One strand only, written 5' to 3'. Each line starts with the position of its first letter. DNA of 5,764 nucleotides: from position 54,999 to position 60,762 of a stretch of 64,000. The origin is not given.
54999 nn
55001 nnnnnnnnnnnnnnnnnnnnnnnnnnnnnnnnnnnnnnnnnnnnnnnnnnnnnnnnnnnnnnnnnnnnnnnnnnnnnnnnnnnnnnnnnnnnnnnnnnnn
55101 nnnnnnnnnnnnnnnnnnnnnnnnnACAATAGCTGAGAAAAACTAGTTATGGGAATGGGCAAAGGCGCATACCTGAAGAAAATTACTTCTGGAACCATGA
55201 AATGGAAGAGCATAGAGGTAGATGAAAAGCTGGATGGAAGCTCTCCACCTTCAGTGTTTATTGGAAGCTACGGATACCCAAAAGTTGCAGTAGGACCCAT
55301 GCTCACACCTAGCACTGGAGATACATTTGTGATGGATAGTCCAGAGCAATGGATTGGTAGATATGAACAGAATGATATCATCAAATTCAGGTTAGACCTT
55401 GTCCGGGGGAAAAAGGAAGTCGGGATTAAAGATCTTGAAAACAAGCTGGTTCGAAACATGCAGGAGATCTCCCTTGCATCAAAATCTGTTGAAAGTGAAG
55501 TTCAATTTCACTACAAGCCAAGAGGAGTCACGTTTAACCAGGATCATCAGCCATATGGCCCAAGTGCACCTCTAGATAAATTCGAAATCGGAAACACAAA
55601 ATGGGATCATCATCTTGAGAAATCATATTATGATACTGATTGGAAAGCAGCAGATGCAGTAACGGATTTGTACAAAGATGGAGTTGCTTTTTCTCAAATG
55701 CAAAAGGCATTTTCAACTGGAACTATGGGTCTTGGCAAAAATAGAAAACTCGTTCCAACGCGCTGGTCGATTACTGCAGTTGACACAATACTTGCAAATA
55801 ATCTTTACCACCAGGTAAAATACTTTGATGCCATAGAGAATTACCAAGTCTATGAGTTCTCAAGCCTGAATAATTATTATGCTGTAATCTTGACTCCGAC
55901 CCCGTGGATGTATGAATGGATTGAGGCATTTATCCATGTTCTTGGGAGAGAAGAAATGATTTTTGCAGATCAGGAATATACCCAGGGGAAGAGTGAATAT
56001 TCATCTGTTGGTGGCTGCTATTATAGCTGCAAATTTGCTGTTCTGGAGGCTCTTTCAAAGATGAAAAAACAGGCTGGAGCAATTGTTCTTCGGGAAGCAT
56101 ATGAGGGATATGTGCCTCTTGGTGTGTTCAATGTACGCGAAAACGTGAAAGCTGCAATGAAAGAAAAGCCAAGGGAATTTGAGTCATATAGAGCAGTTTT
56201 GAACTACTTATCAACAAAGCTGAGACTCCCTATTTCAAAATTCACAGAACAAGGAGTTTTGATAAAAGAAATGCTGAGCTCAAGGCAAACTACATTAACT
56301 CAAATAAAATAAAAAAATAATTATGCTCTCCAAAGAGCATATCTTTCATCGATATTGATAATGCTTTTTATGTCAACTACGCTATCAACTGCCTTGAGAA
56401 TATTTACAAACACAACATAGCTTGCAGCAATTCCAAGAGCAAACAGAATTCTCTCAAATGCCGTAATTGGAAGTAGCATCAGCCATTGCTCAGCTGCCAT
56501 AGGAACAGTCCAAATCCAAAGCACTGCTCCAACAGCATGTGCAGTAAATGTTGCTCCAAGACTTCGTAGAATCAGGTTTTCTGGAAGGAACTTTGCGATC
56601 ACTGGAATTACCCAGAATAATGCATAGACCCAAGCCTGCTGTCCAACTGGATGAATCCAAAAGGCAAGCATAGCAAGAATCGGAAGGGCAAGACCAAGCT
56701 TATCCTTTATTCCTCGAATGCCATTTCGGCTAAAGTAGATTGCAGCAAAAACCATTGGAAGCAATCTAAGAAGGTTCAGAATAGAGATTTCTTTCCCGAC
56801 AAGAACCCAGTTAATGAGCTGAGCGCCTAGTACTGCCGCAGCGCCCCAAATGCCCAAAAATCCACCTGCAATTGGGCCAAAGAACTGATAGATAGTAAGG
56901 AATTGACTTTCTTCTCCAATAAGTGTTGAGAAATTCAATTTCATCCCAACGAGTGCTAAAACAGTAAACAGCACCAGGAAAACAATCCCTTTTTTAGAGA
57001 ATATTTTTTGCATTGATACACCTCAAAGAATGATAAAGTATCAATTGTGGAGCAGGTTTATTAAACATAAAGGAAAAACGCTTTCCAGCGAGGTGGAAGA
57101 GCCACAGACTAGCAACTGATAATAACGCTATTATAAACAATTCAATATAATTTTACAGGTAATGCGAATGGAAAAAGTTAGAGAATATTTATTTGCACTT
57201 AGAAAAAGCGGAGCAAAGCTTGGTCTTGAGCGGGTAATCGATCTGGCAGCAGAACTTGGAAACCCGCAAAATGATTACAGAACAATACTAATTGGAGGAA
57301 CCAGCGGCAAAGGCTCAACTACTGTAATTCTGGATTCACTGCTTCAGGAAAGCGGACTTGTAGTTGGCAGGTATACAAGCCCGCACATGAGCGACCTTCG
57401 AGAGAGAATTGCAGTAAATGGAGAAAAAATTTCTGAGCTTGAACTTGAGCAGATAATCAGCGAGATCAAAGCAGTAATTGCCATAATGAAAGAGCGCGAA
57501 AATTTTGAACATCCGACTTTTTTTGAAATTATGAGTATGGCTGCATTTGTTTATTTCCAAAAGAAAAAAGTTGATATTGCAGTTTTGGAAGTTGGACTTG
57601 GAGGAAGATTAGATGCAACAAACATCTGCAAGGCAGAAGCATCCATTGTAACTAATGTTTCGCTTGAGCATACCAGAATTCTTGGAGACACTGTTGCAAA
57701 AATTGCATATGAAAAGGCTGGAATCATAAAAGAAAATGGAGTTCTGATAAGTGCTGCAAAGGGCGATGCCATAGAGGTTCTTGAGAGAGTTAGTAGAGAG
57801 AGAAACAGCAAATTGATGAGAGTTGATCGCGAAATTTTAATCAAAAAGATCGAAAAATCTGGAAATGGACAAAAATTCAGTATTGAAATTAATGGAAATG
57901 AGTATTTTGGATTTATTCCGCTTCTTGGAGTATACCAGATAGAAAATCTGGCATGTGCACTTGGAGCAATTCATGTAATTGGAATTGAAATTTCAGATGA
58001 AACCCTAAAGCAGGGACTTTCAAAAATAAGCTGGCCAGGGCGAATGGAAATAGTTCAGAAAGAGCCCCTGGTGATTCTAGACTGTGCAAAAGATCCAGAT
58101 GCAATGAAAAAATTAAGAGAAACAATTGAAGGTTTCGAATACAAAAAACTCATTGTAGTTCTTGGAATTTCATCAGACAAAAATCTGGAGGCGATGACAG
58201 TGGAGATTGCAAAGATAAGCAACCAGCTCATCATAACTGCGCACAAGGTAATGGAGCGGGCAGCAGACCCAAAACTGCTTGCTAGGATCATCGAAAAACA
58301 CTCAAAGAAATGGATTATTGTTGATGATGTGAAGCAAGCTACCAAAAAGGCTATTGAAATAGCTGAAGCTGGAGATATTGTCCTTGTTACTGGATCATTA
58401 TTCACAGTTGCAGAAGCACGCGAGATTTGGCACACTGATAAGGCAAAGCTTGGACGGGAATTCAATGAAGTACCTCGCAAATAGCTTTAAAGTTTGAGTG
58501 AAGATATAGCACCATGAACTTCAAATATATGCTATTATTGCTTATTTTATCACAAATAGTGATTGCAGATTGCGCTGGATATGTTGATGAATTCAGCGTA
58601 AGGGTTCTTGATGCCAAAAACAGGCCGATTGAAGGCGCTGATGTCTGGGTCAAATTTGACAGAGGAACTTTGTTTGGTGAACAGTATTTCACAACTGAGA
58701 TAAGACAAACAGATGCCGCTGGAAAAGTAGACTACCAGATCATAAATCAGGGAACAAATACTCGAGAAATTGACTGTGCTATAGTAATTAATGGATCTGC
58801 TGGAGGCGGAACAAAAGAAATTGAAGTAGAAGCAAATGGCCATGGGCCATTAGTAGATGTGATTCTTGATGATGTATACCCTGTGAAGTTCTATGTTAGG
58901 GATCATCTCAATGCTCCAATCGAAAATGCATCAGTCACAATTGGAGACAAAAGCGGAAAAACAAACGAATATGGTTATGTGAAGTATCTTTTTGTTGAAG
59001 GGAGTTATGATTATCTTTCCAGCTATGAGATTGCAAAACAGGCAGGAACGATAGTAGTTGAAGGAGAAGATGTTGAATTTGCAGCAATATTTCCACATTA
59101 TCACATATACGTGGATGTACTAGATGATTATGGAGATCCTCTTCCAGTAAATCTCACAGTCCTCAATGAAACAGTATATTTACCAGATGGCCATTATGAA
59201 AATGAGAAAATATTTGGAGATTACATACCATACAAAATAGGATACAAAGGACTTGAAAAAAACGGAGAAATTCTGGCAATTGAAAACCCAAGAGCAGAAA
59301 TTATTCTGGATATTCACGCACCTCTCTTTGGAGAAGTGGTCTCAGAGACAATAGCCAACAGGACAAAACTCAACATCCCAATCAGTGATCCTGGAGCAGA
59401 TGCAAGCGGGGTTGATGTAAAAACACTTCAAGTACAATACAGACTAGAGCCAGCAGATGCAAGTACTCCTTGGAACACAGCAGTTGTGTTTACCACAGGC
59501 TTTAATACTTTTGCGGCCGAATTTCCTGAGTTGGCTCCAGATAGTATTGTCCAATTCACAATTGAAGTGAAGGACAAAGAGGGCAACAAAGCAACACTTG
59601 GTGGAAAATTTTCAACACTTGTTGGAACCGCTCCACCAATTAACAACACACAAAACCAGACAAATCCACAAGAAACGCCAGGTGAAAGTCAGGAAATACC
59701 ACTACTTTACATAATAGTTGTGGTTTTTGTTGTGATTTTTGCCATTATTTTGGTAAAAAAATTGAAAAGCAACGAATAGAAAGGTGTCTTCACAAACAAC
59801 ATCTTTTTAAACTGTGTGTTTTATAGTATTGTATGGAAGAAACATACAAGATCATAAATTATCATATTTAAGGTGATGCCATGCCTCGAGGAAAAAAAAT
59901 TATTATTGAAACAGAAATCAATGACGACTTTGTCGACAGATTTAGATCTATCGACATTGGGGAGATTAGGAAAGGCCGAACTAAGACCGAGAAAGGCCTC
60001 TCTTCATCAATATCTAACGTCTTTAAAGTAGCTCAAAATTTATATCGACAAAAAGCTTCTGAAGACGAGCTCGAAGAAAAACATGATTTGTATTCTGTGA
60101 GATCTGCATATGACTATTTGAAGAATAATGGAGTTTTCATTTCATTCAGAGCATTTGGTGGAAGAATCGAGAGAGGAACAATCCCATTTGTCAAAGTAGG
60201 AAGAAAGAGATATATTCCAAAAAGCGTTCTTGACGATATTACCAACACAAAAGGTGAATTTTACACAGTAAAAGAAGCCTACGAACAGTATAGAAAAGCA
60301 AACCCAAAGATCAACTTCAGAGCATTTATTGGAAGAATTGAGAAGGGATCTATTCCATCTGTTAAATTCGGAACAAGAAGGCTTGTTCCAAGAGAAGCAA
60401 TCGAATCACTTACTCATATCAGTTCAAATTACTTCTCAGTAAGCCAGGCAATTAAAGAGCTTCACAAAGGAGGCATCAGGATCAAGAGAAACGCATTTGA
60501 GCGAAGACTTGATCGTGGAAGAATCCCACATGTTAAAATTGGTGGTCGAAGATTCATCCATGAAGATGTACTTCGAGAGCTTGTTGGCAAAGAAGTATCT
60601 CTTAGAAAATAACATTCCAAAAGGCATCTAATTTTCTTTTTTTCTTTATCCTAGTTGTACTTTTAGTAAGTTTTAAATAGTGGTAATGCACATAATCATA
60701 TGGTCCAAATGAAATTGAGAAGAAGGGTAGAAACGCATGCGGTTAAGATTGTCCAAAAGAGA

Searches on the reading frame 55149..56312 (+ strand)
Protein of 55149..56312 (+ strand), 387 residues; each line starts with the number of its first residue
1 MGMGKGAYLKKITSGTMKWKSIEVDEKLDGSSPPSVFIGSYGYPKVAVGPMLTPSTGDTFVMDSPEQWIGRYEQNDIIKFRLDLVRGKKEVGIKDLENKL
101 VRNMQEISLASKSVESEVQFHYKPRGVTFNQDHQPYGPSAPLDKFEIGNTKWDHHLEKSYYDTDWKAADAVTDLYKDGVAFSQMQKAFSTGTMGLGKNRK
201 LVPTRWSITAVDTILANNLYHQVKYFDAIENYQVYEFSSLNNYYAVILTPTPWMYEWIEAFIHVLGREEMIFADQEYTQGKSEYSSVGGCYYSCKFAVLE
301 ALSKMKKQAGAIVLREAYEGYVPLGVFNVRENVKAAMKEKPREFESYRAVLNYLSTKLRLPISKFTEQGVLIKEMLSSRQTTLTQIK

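Call 55: search_protein_families(library=pfam, proteins=[window:55149-56312:+], max_evalue=0.0001)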
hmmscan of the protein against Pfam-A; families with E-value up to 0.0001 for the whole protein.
window:55149-56312:+ (387 aa): 2 families
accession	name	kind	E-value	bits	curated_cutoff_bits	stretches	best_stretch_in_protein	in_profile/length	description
PF04894.17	Nre_N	-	2.1e-85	287.2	25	1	20-262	20-264/270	Archaeal Nre, N-terminal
PF04895.17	Nre_C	-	4.2e-35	120.4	27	1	277-384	2-108/110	Archaeal Nre, C-terminal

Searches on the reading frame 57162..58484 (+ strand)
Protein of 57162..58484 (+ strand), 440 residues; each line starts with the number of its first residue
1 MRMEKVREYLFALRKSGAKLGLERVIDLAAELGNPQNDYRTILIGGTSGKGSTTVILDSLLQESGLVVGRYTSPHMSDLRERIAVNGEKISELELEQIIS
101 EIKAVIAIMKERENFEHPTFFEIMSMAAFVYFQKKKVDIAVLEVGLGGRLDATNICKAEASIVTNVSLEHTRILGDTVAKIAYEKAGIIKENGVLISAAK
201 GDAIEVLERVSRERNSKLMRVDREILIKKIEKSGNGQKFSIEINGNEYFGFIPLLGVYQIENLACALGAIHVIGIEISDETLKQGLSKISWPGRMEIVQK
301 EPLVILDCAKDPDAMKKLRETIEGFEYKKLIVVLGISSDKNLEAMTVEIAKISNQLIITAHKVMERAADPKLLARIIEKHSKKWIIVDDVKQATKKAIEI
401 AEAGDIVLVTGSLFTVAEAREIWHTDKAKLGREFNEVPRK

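Call 55: search_protein_families(library=pfam, proteins=[window:57162-58484:+], max_evalue=0.0001)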
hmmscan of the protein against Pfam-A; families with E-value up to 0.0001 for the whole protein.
window:57162-58484:+ (440 aa): 2 families
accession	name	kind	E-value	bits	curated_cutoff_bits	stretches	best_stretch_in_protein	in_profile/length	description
PF02875.26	Mur_ligase_C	-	4.7e-21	76.4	28.4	1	293-412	1-126/127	Mur ligase, glutamate ligase domain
PF08245.18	Mur_ligase_M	-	1.3e-13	51.8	24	1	44-269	1-199/200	Mur ligase middle domain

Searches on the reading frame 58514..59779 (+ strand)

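Call 83: search_protein_families(library=pfam, proteins=[window:58514-59779:+], max_evalue=0.0001)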
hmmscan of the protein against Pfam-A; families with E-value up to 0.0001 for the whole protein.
window:58514-59779:+ (421 aa): 2 families
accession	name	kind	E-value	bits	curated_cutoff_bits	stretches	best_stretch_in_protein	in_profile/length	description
PF02369.22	Big_1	-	9.3e-06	26.1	34.9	0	26-87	20-77/93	Bacterial Ig-like domain (group 1)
PF13620.12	CarboxypepD_reg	-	2.5e-05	25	32.3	0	28-51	3-27/82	Carboxypeptidase regulatory-like domain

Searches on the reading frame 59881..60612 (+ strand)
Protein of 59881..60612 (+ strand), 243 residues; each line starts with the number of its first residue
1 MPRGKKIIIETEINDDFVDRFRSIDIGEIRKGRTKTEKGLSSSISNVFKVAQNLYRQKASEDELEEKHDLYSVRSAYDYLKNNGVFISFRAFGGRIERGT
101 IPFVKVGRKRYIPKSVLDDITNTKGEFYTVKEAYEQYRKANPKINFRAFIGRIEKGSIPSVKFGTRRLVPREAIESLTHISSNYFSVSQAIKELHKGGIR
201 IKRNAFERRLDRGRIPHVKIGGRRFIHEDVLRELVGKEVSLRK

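Call 83: search_protein_families(library=pfam, proteins=[window:59881-60612:+], max_evalue=0.0001)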
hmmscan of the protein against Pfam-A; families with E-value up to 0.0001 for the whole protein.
window:59881-60612:+ (243 aa): 1 family
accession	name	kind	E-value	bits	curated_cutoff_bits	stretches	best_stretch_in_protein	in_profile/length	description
PF12728.13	HTH_17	-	6.7e-11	42.7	27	0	96-119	22-45/51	Helix-turn-helix domain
